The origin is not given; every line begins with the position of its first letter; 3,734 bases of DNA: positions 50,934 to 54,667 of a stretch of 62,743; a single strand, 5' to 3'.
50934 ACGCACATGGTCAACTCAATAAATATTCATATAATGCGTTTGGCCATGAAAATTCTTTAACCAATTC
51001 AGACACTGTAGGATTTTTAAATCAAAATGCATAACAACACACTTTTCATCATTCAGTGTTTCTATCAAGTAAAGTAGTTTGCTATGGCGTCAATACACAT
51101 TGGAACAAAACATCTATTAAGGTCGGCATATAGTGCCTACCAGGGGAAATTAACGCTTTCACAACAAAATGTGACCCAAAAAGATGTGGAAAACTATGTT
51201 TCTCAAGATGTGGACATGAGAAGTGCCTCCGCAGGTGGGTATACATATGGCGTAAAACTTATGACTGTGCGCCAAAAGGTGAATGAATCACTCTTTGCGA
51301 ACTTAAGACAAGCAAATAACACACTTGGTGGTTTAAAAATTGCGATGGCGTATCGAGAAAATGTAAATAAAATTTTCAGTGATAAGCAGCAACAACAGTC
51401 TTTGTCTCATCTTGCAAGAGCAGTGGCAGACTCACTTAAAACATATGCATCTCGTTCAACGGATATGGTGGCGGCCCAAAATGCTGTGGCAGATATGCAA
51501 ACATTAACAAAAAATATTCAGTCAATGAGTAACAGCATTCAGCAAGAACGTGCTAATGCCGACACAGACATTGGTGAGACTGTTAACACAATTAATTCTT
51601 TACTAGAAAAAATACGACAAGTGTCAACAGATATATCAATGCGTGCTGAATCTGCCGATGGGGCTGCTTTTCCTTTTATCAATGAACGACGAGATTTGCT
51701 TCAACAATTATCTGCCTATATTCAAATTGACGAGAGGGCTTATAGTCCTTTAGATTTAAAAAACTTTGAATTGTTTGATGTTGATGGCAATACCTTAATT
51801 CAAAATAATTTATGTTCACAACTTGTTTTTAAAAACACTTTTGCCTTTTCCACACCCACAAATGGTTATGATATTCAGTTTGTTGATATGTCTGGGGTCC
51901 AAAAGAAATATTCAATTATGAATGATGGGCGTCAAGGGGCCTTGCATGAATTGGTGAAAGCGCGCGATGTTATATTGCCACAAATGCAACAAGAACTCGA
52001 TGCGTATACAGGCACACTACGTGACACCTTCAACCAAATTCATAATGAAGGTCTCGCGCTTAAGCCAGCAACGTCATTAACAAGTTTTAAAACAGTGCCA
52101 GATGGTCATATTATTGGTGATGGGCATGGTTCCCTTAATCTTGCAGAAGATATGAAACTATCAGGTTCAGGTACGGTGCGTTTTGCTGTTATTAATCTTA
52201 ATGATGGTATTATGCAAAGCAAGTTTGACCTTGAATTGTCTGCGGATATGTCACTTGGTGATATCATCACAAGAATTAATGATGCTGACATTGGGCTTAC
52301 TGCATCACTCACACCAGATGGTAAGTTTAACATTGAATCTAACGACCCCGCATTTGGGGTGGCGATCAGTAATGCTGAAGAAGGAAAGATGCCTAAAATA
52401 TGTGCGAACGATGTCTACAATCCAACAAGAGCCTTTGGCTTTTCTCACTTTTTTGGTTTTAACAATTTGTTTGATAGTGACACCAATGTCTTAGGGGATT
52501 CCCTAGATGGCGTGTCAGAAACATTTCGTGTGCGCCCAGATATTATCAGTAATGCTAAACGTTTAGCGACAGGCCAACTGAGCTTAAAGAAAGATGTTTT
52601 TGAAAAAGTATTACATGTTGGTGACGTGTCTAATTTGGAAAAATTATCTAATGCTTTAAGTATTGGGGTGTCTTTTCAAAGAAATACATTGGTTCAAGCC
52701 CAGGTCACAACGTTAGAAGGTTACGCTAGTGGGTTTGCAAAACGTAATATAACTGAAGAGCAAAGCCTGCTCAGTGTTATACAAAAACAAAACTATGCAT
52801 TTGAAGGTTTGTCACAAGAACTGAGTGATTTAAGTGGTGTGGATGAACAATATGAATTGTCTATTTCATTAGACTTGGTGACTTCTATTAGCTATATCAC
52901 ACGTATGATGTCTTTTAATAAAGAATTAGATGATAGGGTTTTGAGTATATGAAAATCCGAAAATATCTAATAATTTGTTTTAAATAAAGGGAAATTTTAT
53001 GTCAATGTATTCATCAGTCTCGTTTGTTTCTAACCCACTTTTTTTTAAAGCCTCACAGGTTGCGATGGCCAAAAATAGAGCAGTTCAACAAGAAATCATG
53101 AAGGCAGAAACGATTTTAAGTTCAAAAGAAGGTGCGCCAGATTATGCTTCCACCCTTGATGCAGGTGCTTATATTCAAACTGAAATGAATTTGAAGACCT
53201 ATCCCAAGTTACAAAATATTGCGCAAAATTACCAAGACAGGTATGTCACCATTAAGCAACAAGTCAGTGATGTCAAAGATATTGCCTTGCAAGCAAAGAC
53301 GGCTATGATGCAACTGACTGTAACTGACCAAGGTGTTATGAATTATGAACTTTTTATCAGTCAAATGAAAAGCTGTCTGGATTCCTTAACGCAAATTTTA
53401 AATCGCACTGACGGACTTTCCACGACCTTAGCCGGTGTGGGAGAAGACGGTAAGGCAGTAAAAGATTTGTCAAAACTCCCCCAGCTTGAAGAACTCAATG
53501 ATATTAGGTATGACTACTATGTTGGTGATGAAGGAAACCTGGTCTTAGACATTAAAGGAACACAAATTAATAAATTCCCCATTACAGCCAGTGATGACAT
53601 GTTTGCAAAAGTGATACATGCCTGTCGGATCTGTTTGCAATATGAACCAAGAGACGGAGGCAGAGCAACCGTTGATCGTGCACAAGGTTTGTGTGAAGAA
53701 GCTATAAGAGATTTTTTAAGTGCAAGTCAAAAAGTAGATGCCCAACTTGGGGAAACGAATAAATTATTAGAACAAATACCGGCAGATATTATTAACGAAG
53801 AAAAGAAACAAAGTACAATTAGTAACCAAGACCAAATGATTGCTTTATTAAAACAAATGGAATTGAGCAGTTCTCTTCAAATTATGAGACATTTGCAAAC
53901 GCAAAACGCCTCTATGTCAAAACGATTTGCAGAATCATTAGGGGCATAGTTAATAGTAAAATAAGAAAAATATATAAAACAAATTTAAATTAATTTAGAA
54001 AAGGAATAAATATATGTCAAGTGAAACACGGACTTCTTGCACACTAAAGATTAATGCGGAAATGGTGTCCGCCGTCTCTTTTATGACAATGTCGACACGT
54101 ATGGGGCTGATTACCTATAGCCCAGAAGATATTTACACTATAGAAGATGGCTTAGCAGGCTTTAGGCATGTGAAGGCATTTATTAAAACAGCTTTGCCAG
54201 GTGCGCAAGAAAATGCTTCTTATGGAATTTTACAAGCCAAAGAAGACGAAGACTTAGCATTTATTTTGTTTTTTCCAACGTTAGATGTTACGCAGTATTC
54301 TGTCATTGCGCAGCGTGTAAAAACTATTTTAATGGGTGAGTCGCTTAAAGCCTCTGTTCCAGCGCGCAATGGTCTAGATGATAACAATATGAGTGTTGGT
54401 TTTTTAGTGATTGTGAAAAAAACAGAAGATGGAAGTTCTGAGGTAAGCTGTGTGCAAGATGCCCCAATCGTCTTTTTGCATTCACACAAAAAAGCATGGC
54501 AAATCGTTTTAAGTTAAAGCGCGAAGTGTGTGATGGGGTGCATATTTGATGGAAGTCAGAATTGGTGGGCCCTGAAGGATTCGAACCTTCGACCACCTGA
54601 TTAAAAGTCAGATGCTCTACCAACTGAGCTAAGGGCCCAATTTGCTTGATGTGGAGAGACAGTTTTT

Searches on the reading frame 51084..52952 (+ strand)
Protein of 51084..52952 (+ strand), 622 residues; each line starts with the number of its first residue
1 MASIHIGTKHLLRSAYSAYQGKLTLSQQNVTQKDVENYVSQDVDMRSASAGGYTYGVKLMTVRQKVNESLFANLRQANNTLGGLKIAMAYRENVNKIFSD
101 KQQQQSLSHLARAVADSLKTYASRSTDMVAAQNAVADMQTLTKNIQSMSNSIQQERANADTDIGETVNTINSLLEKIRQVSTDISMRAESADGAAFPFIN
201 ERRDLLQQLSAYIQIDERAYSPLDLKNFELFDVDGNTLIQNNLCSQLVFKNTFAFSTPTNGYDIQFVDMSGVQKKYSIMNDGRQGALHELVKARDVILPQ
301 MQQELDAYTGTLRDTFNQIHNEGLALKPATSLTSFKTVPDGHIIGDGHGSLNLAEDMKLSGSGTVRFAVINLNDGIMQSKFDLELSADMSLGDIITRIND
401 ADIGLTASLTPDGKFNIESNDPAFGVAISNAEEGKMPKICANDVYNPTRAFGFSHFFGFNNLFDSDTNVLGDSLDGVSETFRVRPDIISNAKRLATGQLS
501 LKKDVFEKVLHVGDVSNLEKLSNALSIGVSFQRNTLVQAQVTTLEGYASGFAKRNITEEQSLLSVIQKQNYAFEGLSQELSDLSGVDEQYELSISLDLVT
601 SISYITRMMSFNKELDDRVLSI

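Call 9: find_related_loci(query=window:51084-52952:+, collection=genome_contigs, flank=10000)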
Query window:51084-52952:+ (622 aa) in genome_contigs; peptide patterns used: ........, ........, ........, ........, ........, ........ (x = any residue, [..] = any of these).
57 stretches matched a pattern; 7 encode a relative of the query (tblastn E <= 1e-3); 7 distinct loci.
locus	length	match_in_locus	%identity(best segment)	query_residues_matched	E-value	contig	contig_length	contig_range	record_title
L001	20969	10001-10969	29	7-329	9e-26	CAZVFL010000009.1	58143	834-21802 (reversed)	MAG TPA_asm: uncultured Thalassospiraceae bacterium isolate binchicken_co202_61 genome assembly, contig: NODE_107_length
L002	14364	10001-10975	28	7-331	2e-25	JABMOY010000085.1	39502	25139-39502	MAG: Rhodospirillales bacterium isolate bin.246 k141_2979623, whole genome shotgun sequence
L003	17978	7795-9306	25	12-484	7e-23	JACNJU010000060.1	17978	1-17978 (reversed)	MAG: Rhodospirillaceae bacterium isolate NIOZ-UU42 NIOZ-UU_NODE_3847_length_17978_cov_7.82542, whole genome shotgun sequ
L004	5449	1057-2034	25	12-337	6e-23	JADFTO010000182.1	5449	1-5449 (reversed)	MAG: Proteobacteria bacterium isolate B9T3L8 B9T3L8_NODE6340, whole genome shotgun sequence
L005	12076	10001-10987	26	12-340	1e-22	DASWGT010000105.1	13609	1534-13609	MAG TPA_asm: Rhodospirillales bacterium isolate SMAG_U2823 k141_3062215, whole genome shotgun sequence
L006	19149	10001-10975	25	12-336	4e-19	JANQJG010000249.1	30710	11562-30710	MAG: Rhodospirillales bacterium isolate PL25a_bin.107 k99_1246495, whole genome shotgun sequence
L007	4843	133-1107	25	12-336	4e-19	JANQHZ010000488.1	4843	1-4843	MAG: Candidatus Binatia bacterium isolate PL24a_bin.3 k99_1832675, whole genome shotgun sequence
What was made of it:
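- Tried and rejected: I got no close relative and no organism name (call 9).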

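Call 79: search_protein_families(library=ncbifam, proteins=[window:51084-52952:+], max_evalue=0.01)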
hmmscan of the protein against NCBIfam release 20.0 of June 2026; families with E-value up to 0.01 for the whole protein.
window:51084-52952:+ (622 aa): 1 family
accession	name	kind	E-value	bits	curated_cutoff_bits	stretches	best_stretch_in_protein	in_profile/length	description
TIGR02492.1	flgK_ends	equivalog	5.1e-35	121.6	170.75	1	14-330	8-322/437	flagellar hook-associated protein FlgK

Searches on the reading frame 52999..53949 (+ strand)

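Call 15: search_protein_families(library=pfam, proteins=[window:52999-53949:+], max_evalue=0.001)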
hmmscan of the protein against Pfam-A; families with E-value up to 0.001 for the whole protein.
window:52999-53949:+ (316 aa): 0 families

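Call 79: search_protein_families(library=ncbifam, proteins=[window:52999-53949:+], max_evalue=0.01)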
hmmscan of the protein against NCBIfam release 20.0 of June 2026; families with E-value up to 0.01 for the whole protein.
window:52999-53949:+ (316 aa): 1 family
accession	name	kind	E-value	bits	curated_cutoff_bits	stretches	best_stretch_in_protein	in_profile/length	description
NF003034.1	PRK03918.1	equivalog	0.0022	16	700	0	195-310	140-254/878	DNA double-strand break repair ATPase Rad50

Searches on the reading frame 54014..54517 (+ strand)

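Call 15: search_protein_families(library=pfam, proteins=[window:54014-54517:+], max_evalue=0.001)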
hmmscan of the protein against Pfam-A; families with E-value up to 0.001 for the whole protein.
window:54014-54517:+ (167 aa): 1 family
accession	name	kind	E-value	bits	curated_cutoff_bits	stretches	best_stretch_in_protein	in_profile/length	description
PF02623.20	FliW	-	1.5e-09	38.1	25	1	42-166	2-111/122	FliW protein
